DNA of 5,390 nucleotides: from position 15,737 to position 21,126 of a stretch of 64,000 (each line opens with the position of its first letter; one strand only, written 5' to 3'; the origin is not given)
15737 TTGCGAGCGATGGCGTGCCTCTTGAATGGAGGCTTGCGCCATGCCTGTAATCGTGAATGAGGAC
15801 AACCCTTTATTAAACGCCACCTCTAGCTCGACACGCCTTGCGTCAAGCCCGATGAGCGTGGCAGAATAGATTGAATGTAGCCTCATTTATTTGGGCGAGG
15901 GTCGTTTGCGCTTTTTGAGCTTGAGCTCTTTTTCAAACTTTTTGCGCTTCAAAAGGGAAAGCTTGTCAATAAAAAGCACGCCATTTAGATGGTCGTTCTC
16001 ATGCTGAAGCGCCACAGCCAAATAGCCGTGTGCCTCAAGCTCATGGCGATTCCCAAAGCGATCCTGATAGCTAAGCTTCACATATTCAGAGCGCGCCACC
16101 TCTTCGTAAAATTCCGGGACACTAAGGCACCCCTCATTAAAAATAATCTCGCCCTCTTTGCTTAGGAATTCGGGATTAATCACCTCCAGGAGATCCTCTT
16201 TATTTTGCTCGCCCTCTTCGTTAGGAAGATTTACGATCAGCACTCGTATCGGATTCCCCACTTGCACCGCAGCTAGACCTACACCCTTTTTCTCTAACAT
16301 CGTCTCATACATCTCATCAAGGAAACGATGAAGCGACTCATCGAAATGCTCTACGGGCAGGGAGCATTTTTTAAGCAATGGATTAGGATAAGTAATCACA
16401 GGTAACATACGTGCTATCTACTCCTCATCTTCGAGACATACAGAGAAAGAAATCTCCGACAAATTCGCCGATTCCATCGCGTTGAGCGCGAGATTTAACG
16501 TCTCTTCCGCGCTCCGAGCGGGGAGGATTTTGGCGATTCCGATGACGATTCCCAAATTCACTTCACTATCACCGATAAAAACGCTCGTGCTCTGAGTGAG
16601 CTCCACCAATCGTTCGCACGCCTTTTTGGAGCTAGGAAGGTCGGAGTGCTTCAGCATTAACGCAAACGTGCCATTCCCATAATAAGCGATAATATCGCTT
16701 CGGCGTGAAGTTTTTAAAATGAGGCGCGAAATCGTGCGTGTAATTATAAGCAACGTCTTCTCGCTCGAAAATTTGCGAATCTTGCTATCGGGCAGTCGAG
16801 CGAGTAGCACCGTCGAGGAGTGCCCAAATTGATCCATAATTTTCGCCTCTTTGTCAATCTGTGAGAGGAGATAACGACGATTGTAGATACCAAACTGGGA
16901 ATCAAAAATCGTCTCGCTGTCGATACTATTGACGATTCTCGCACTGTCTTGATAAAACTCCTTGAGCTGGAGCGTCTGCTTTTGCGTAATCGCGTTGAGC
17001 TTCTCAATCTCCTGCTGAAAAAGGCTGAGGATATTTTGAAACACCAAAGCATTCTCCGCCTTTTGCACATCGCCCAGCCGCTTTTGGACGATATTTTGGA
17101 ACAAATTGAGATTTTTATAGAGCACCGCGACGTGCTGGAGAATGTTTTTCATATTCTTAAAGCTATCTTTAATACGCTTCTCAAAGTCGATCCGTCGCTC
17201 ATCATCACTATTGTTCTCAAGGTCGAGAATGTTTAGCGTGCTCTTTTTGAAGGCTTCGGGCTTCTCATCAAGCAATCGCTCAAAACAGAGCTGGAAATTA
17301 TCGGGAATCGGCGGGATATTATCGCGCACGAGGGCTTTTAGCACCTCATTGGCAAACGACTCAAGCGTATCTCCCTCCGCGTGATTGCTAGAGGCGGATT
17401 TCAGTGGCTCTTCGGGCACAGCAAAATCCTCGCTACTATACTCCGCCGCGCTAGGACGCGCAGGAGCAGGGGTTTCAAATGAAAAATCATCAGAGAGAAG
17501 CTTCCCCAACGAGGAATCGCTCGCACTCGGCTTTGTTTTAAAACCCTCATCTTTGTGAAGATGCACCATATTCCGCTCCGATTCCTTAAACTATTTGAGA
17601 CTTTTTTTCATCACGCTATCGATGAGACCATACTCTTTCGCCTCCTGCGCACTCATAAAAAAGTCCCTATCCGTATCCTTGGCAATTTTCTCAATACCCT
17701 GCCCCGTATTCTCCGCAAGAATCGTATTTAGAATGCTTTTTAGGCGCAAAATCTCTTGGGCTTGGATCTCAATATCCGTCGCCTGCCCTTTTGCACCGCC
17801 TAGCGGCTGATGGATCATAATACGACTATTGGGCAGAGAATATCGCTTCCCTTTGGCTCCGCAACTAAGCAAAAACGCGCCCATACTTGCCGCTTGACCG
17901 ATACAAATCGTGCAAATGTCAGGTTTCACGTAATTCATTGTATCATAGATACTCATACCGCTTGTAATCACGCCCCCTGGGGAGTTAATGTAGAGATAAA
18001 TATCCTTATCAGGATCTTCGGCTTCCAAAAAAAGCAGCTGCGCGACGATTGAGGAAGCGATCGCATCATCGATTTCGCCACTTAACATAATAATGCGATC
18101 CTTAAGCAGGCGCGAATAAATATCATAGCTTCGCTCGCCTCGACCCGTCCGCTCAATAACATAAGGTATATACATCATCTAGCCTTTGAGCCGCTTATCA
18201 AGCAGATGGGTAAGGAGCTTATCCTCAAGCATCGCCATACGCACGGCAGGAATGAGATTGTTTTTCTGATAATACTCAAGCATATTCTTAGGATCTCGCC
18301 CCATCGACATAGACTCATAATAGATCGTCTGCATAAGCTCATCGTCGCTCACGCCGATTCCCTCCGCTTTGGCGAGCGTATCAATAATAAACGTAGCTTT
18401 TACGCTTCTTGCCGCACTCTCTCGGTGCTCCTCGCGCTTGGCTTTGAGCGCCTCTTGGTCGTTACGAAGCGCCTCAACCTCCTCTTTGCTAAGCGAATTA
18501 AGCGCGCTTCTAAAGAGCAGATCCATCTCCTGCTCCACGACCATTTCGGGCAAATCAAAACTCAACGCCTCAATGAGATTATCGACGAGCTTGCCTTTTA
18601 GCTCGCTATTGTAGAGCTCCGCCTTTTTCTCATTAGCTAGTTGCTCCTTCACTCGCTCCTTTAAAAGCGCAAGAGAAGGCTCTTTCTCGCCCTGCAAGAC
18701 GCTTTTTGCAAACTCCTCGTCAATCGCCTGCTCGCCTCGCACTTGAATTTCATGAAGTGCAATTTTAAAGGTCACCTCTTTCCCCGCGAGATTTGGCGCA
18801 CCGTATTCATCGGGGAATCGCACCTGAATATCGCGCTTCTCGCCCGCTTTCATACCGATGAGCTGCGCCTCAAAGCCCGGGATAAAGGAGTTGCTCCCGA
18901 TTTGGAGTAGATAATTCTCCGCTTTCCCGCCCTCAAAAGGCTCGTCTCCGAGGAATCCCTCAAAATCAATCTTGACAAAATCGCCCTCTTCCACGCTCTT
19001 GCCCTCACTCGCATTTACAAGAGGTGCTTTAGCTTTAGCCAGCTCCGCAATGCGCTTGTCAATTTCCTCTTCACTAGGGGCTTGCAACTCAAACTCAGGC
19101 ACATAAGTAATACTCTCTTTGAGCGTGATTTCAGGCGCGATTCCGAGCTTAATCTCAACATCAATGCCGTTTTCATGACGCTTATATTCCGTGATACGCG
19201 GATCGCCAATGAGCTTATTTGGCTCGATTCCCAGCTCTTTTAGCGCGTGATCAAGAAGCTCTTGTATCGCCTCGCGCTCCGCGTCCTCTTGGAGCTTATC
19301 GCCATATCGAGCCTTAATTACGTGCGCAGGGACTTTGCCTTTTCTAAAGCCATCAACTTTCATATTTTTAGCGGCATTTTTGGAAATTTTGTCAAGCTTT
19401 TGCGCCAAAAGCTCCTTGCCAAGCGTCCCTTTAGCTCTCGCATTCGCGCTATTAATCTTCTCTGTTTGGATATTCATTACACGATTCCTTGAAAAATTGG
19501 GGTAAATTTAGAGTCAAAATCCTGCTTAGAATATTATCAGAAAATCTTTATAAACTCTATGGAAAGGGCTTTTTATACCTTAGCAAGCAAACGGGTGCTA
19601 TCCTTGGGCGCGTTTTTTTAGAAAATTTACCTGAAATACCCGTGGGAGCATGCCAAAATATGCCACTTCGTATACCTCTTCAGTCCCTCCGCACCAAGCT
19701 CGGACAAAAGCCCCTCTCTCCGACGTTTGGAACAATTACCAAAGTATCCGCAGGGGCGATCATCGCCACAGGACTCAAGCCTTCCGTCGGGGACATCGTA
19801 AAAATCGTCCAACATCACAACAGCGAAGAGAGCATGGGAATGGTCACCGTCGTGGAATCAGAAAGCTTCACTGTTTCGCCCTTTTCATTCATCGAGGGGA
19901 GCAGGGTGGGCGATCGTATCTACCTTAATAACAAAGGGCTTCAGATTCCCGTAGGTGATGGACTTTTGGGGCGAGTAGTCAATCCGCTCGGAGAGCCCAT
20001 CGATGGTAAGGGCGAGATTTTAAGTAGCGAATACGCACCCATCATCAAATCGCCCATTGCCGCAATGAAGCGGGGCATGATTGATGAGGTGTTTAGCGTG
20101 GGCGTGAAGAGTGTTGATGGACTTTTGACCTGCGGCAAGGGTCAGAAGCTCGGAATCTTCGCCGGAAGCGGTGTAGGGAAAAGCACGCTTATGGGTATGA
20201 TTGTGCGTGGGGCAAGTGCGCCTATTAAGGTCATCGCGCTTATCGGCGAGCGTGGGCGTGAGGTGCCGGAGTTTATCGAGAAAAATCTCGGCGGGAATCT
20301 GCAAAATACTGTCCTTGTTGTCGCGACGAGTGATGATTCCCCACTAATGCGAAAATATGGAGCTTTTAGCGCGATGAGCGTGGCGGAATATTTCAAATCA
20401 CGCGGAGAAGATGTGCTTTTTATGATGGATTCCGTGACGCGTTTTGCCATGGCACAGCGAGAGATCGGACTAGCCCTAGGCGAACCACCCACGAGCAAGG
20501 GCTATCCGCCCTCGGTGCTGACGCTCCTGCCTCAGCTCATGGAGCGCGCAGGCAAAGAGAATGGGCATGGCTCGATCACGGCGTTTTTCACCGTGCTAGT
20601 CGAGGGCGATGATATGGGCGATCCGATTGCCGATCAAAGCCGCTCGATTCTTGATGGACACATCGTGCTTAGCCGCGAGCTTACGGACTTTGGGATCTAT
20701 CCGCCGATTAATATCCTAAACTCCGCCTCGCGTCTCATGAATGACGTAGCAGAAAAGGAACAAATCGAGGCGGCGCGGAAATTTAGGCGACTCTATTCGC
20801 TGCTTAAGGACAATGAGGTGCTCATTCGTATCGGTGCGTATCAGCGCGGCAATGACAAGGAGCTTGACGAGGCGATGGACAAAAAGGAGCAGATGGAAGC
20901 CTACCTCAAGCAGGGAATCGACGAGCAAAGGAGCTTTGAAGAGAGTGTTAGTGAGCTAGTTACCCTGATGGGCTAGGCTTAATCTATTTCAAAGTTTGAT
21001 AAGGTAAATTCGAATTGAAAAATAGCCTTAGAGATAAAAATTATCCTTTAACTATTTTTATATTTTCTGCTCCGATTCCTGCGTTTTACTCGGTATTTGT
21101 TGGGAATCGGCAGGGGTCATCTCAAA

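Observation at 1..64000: Large over-representation of the hexamer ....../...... in all frames and in intergenic DNA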

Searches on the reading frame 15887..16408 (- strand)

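Call 36: search_protein_families(library=pfam, proteins=[window:15887-16408:-], max_evalue=0.00001)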
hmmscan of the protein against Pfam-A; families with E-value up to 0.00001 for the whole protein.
window:15887-16408:- (173 aa): 1 family
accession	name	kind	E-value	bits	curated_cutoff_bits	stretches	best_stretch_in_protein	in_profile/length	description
PF01327.26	Pep_deformylase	-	4.6e-49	166.4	22.8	1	1-155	1-155/156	Polypeptide deformylase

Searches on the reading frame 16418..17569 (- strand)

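Call 36: search_protein_families(library=pfam, proteins=[window:16418-17569:-], max_evalue=0.00001)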
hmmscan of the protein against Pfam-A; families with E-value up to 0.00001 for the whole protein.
window:16418-17569:- (383 aa): 1 family
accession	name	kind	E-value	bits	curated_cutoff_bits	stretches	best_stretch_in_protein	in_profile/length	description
PF00990.26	GGDEF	-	1e-09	38.8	23.8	1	222-369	3-155/161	Diguanylate cyclase, GGDEF domain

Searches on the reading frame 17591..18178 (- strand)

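Call 36: search_protein_families(library=pfam, proteins=[window:17591-18178:-], max_evalue=0.00001)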
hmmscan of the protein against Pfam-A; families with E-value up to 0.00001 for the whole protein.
window:17591-18178:- (195 aa): 1 family
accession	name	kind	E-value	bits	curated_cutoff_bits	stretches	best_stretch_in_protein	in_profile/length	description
PF00574.28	CLP_protease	-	5.6e-89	297.3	20.2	1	13-192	2-181/182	Clp protease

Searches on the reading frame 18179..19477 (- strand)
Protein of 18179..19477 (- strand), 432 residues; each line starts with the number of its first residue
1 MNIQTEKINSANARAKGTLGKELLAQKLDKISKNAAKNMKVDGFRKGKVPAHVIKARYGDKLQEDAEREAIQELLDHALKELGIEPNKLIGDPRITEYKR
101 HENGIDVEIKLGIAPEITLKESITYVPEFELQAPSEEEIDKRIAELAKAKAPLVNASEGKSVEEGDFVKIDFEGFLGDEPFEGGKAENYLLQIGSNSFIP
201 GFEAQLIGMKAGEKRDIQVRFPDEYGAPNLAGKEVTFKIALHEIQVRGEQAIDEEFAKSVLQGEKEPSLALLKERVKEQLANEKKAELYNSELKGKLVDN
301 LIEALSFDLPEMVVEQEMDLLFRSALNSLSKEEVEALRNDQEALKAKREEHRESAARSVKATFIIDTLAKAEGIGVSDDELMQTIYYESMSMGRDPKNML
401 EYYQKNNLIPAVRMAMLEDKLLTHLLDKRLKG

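Call 36: search_protein_families(library=pfam, proteins=[window:18179-19477:-], max_evalue=0.00001)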
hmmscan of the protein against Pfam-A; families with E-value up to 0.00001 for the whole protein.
window:18179-19477:- (432 aa): 3 families
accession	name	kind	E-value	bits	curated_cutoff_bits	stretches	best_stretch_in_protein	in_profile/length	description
PF05698.19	Trigger_C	-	1.4e-30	107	22.7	1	268-426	1-161/162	Bacterial trigger factor protein (TF) C-terminus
PF05697.18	Trigger_N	-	3.9e-27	95.7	22.2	1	1-146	1-144/144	Bacterial trigger factor protein (TF)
PF00254.34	FKBP_C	-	7e-19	68.4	21.1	1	161-241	4-93/94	FKBP-type peptidyl-prolyl cis-trans isomerase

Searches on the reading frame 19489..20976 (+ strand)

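Call 36: search_protein_families(library=pfam, proteins=[window:19489-20976:+], max_evalue=0.00001)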
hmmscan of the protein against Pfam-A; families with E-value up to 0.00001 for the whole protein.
window:19489-20976:+ (495 aa): 2 families
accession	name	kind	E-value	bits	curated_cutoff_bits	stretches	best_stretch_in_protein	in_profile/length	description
PF00006.31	ATP-synt_ab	-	3.1e-82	275.8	29.5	1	205-414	1-213/213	ATP synthase alpha/beta family, nucleotide-binding domain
PF18269.6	T3SS_ATPase_C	-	6.2e-25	87.3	22.7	1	422-490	2-70/72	T3SS EscN ATPase C-terminal domain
